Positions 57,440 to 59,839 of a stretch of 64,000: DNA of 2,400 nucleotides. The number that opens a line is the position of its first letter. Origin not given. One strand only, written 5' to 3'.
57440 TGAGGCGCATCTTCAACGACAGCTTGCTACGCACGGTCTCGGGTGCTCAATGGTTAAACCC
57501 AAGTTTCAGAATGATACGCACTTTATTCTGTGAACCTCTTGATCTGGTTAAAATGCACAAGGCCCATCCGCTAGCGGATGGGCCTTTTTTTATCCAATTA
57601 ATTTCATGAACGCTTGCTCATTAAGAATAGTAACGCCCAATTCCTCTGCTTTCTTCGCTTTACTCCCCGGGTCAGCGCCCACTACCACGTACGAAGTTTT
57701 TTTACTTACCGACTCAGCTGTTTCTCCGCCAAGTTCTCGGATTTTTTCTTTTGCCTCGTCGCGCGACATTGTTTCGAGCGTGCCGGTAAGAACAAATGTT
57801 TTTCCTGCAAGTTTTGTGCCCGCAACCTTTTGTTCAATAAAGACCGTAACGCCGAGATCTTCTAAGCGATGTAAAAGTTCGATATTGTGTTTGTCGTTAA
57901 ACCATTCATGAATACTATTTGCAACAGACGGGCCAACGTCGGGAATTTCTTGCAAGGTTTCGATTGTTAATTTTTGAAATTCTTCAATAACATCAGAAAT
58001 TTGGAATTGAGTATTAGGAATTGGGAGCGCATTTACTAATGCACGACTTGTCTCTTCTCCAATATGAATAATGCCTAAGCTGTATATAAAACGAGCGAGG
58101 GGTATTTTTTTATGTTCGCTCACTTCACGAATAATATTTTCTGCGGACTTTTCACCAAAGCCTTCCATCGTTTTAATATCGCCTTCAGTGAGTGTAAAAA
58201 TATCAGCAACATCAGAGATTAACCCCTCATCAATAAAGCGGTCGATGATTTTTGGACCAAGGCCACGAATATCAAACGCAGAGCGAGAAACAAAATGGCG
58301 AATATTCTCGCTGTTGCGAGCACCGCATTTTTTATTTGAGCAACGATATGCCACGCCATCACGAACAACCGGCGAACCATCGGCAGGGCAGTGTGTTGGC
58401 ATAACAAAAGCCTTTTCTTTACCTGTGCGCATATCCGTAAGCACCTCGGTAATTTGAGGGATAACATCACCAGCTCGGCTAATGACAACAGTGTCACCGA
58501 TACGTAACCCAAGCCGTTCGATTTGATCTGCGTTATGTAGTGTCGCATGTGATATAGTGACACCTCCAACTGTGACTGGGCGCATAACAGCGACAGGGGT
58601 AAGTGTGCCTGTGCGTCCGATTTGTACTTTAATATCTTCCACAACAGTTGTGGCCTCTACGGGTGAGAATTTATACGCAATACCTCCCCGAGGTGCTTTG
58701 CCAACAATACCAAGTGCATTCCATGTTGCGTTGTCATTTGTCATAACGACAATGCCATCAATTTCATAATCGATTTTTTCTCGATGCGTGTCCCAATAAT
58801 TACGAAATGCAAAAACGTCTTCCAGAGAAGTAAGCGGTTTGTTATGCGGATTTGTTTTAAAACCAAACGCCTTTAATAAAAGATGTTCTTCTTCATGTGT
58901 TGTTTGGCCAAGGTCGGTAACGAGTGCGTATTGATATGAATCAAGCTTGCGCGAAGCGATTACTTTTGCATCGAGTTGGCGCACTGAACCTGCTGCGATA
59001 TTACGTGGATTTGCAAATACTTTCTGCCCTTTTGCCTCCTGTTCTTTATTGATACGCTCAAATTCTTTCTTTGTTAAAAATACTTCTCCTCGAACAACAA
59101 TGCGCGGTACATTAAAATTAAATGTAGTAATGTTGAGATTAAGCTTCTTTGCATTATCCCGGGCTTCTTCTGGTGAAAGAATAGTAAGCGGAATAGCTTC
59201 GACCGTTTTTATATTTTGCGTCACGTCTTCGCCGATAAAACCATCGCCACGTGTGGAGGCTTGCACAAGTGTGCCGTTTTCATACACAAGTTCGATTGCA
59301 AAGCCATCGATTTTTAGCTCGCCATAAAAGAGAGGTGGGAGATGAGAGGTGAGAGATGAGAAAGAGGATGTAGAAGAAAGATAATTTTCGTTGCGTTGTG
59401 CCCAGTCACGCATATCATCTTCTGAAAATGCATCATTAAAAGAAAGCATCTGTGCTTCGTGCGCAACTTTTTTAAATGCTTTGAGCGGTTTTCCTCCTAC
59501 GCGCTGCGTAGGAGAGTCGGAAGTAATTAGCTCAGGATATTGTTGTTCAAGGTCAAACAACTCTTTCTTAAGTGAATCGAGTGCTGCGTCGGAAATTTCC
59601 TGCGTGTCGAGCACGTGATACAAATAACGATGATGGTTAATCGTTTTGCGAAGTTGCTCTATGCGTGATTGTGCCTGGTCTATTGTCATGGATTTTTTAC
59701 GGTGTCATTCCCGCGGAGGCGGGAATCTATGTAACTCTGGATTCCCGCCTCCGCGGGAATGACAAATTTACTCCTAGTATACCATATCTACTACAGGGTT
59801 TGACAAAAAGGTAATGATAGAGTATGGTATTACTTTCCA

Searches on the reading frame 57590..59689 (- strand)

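Call 11: search_protein_families(library=pfam, proteins=[window:57590-59689:-], max_evalue=0.001)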
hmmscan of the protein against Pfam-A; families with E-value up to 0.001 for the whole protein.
window:57590-59689:- (699 aa): 9 families
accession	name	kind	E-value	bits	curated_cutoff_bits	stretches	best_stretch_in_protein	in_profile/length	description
PF01653.23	DNA_ligase_aden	-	5.9e-74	249.2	27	1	71-343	3-252/253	NAD-dependent DNA ligase adenylation domain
PF03120.22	DNA_ligase_OB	-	4e-32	110.4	32.9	1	347-424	1-78/79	NAD-dependent DNA ligase OB-fold domain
PF00533.33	BRCT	-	8.2e-16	58.4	21.3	1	625-698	4-78/78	BRCA1 C Terminus (BRCT) domain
PF12826.13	HHH_2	-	1.2e-14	54.7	27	1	533-605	1-63/64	Helix-hairpin-helix motif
PF14520.12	HHH_5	-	8.5e-13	49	27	1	473-523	6-55/57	Helix-hairpin-helix domain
PF22745.1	Nlig-Ia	-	5.2e-09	37.1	27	1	7-57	3-53/92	DNA ligase-like, N-terminal NAD+-binding domain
PF12738.14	PTCB-BRCT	-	1.4e-06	28.7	22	1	638-690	8-60/63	twin BRCT domain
PF00633.29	HHH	-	0.00018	21.6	24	0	575-595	9-29/30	Helix-hairpin-helix motif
PF03119.21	DNA_ligase_ZBD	-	0.00048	20.4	25.8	1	433-457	1-27/27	NAD-dependent DNA ligase C4 zinc finger domain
